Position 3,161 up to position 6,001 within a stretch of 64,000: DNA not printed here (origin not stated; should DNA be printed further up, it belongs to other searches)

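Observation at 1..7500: Six-gene overlapping operon: PLP decarboxylase, kinase-like protein, (D/N)PPF amino-methyltransferase, GT9, GT2 and an HD hydrolase. It is a candidate pathway for a phospho-amine (phosphoethanolamine/phosphocholine-like) glycan decoration.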

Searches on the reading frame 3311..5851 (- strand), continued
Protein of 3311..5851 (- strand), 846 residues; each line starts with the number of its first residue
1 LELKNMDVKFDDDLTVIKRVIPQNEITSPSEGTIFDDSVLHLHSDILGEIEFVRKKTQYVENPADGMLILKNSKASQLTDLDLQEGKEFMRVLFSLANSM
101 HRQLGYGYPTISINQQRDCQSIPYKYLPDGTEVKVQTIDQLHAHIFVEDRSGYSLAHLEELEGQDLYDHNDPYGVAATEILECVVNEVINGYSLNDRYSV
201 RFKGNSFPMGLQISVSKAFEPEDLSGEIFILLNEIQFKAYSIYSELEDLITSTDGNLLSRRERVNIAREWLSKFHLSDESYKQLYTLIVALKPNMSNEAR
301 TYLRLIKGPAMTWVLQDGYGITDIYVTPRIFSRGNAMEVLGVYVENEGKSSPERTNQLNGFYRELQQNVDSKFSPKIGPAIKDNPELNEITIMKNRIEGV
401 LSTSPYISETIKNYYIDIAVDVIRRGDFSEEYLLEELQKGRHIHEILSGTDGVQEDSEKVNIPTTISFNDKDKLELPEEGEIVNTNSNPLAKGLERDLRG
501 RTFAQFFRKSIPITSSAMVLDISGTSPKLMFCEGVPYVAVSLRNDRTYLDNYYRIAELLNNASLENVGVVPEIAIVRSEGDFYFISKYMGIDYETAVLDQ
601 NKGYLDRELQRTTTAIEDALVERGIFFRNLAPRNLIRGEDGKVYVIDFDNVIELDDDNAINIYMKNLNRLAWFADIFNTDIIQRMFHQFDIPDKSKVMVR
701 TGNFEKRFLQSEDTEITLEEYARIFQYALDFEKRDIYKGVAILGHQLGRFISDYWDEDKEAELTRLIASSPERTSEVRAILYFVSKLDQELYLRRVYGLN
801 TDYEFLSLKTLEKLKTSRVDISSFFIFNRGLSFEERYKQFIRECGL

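Call 60: find_encoding_contigs(protein=P0038, flank=10000, max_places=3)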
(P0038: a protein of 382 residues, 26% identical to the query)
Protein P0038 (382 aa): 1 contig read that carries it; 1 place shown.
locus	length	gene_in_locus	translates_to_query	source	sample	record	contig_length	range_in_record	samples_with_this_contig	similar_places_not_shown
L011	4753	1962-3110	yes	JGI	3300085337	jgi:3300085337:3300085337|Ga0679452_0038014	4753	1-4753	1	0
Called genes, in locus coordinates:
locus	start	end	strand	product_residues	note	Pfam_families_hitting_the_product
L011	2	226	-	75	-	?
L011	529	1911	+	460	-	PF13701:DDE_Tnp_1_4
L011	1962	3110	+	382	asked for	-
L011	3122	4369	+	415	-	PF01075:Glyco_transf_9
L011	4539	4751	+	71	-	?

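Call 61: search_protein_families(library=pfam, proteins=[P0037, P0039, P0040, P0056, P0059, P0061, P0063, P0049, P0065], max_evalue=0.01)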
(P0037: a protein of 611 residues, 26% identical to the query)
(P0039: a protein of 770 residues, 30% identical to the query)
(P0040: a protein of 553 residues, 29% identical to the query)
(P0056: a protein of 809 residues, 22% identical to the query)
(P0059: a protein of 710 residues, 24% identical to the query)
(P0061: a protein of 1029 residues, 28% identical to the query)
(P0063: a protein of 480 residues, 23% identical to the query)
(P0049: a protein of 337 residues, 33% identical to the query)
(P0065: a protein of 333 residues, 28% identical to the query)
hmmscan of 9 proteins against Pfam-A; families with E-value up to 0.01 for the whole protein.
P0037 (611 aa): 3 families
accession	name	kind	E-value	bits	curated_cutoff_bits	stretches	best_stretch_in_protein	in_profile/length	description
PF18765.7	Polbeta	-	1.5e-07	31.9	26.9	1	27-72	12-56/93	Polymerase beta, Nucleotidyltransferase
PF01909.29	NTP_transf_2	-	0.0001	23.1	21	1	32-106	18-90/93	Nucleotidyltransferase domain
PF22600.2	MTPAP-like_central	-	0.0001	22.8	27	1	7-59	20-70/139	Poly(A) RNA polymerase, mitochondrial-like, central palm domain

P0039 (770 aa): 1 family
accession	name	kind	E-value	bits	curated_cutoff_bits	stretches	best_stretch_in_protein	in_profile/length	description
PF04607.23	RelA_SpoT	-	3e-05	24.7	27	1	579-689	1-109/113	Region found in RelA / SpoT proteins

P0040 (553 aa): 0 families

P0056 (809 aa): 0 families

P0059 (710 aa): 1 family
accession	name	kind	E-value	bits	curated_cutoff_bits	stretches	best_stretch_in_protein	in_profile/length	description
PF01636.29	APH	-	1.3e-09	38.7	23.2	1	508-626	93-213/239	Phosphotransferase enzyme family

P0061 (1029 aa): 3 families
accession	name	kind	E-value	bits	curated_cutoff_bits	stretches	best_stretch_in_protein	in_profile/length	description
PF00282.25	Pyridoxal_deC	-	9.6e-50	169.8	27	1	532-905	3-373/375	Pyridoxal-dependent decarboxylase conserved domain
PF05889.19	SepSecS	-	0.00019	20.8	21.1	1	685-852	109-275/389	O-phosphoseryl-tRNA(Sec) selenium transferase, SepSecS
PF01212.27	Beta_elim_lyase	-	0.0018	18.1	27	1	677-893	79-238/288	Beta-eliminating lyase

P0063 (480 aa): 0 families

P0049 (337 aa): 0 families

P0065 (333 aa): 0 families

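Call 62: find_encoding_contigs(protein=P0061, flank=10000, max_places=3)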
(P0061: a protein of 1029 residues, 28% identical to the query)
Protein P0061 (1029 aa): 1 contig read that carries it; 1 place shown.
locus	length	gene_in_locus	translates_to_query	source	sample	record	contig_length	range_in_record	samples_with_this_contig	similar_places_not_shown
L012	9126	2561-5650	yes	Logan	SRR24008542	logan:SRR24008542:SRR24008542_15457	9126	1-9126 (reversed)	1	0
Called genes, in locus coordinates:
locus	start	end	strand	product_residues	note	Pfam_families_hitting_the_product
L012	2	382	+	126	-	?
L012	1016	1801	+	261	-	-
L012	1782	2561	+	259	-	PF05721:PhyH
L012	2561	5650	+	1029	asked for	PF00282:Pyridoxal_deC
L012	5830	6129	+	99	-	-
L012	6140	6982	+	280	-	PF02811:PHP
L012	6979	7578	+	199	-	-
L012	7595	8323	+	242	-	PF00535:Glycos_transf_2, PF10111:Glyco_tranf_2_2 (faint)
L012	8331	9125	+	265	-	?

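Call 63: find_encoding_contigs(protein=P0039, flank=10000, max_places=3)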
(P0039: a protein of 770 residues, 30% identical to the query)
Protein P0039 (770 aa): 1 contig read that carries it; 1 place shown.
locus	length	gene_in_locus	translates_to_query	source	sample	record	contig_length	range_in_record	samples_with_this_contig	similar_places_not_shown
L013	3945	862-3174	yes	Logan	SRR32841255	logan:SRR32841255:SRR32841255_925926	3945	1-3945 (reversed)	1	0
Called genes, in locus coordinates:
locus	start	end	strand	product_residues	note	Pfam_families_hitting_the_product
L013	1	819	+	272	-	?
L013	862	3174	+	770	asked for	-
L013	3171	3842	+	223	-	PF13328:HD_4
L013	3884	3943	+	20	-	?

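Call 65: find_encoding_contigs(protein=P0037, flank=10000, max_places=3)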
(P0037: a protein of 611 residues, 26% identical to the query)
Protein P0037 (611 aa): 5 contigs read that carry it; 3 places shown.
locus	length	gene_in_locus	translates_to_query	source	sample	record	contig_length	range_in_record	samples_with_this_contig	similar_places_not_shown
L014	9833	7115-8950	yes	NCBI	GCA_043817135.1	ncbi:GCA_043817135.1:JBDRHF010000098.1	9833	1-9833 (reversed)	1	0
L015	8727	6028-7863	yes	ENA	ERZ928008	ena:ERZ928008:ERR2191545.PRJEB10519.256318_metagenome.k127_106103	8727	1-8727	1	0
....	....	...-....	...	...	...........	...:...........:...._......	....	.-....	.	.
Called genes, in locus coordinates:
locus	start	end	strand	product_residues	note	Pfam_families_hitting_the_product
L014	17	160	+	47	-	PF18195:GatD_N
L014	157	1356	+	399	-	PF00710:Asparaginase, PF17763:Asparaginase_C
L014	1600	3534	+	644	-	PF03485:Arg_tRNA_synt_N, PF00750:tRNA-synt_1d, PF05746:DALR_1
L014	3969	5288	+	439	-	PF02274:ADI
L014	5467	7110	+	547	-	PF00282:Pyridoxal_deC, PF01212:Beta_elim_lyase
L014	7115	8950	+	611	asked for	PF18765:Polbeta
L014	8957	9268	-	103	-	-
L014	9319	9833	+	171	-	PF02934:GatB_N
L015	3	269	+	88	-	?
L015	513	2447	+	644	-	PF03485:Arg_tRNA_synt_N, PF00750:tRNA-synt_1d, PF05746:DALR_1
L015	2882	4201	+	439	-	PF02274:ADI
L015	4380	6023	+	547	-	PF00282:Pyridoxal_deC, PF01212:Beta_elim_lyase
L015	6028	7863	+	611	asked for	PF18765:Polbeta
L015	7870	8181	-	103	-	-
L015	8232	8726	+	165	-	?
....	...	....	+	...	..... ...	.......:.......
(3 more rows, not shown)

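Call 66: find_encoding_contigs(protein=P0052, flank=10000, max_places=4)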
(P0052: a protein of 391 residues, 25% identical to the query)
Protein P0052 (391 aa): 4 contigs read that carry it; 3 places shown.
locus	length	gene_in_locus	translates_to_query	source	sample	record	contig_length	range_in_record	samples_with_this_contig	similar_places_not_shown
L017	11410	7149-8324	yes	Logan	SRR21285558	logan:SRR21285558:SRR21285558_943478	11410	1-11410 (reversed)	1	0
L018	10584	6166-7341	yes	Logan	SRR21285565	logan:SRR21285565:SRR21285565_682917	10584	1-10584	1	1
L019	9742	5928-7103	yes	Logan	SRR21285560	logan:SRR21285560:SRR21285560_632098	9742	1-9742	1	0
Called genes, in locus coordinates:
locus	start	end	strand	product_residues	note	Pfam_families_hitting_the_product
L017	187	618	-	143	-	PF00293:NUDIX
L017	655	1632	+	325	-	PF13420:Acetyltransf_4 (faint), PF00583:Acetyltransf_1, PF13673:Acetyltransf_10, PF13508:Acetyltransf_7, PF14542:Acetyltransf_CG (faint)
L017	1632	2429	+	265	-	-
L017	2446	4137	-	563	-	PF02543:Carbam_trans_N, PF16861:Carbam_trans_C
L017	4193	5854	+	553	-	PF00282:Pyridoxal_deC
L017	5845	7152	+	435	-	-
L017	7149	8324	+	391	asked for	-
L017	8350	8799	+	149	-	PF00293:NUDIX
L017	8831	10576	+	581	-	-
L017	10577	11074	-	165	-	-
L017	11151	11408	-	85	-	?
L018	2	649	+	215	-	?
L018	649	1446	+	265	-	-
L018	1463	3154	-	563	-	PF02543:Carbam_trans_N, PF16861:Carbam_trans_C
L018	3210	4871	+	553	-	PF00282:Pyridoxal_deC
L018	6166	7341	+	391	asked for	-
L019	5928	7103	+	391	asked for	-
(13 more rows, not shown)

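Call 67: find_encoding_contigs(protein=P0044, flank=10000, max_places=4)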
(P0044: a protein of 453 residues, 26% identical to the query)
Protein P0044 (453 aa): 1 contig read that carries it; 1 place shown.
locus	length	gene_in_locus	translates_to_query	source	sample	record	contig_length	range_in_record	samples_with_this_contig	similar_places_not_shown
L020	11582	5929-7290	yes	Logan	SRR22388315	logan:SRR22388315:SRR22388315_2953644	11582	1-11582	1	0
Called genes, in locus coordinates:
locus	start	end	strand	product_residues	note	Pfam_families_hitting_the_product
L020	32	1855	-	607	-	PF00009:GTP_EFTU, PF01926:MMR_HSR1 (faint), PF22042:EF-G_D2, PF03144:GTP_EFTU_D2, PF00679:EFG_C, PF21018:BipA_C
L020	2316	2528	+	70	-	PF12728:HTH_17, PF13411:MerR_1, PF00376:MerR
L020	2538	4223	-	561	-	PF02543:Carbam_trans_N, PF16861:Carbam_trans_C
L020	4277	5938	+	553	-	PF00282:Pyridoxal_deC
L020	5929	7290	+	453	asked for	-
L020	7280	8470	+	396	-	-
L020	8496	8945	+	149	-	PF00293:NUDIX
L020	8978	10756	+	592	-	-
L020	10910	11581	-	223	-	?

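Call 83: search_solved_structures(query=A6, max_evalue=1, show_alignments=1)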
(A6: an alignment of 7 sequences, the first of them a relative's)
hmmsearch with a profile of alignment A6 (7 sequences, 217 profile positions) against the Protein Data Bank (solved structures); distinct sequences matched with E-value up to 1: 12.
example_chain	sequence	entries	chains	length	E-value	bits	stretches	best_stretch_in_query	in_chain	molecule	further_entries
4s1b_A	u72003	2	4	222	0.0016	21.2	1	30-122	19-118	Lmo1466 protein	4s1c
4mlm_A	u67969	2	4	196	0.022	17.4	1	57-117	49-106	Predicted HD phosphohydrolase PhnZ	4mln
4n71_A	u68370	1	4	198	0.022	17.4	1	57-117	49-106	Predicted HD phosphohydrolase PhnZ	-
4n6w_A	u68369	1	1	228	0.029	17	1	57-117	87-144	Predicted HD phosphohydrolase PhnZ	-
6uhi_A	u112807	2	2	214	0.05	16.2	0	151-190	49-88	Ryanodine receptor 1 chimera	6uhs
3wfo_A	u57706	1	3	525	0.11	15.1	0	42-103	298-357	Poly A polymerase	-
3wfp_A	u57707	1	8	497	0.12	15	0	54-103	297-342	Poly A polymerase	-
3wfr_E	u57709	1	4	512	0.13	14.9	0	54-103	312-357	Poly A polymerase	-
3wfq_E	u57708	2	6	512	0.13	14.9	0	54-103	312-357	Poly A polymerase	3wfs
9h3f_A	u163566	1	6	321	0.31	13.6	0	20-71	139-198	3'-5' exoribonuclease YhaM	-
6bn1_A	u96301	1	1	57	0.51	12.9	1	159-190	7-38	Serine/threonine-protein kinase hippo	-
1xx7_A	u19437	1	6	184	0.59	12.7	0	28-76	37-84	oxetanocin-like protein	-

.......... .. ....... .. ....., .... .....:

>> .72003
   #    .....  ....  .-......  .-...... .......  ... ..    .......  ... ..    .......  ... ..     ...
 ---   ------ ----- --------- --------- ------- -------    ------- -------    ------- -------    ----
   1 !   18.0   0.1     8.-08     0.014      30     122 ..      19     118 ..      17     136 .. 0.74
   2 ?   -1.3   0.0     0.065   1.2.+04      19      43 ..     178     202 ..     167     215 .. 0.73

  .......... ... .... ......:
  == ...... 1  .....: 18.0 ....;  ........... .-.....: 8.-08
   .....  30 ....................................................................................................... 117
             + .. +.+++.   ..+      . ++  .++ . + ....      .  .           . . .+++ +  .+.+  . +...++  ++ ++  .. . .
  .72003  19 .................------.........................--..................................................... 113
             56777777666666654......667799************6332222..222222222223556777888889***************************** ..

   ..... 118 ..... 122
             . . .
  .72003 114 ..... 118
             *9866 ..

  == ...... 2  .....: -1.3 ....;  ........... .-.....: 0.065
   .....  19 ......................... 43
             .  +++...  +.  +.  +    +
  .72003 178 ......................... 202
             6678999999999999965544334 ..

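Call 95: search_protein_families(library=padloc, proteins=[L001:7285-7935:+, L001:7939-8913:+, L001:10252-10773:+], max_evalue=0.001)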
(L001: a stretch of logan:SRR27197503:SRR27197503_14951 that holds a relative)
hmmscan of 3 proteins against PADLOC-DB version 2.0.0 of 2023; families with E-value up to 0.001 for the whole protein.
L001:7285-7935:+ (216 aa): 1 family
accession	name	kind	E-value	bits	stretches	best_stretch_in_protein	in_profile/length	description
PDLC02374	dGTPase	-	0.00076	16.9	0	31-71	77-111/395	-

L001:7939-8913:+ (324 aa): 0 families

L001:10252-10773:+ (173 aa): 1 family
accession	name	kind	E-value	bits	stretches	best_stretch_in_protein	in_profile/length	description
PDLC04899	PDC-S07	-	5.2e-11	40.3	1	56-113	32-86/135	-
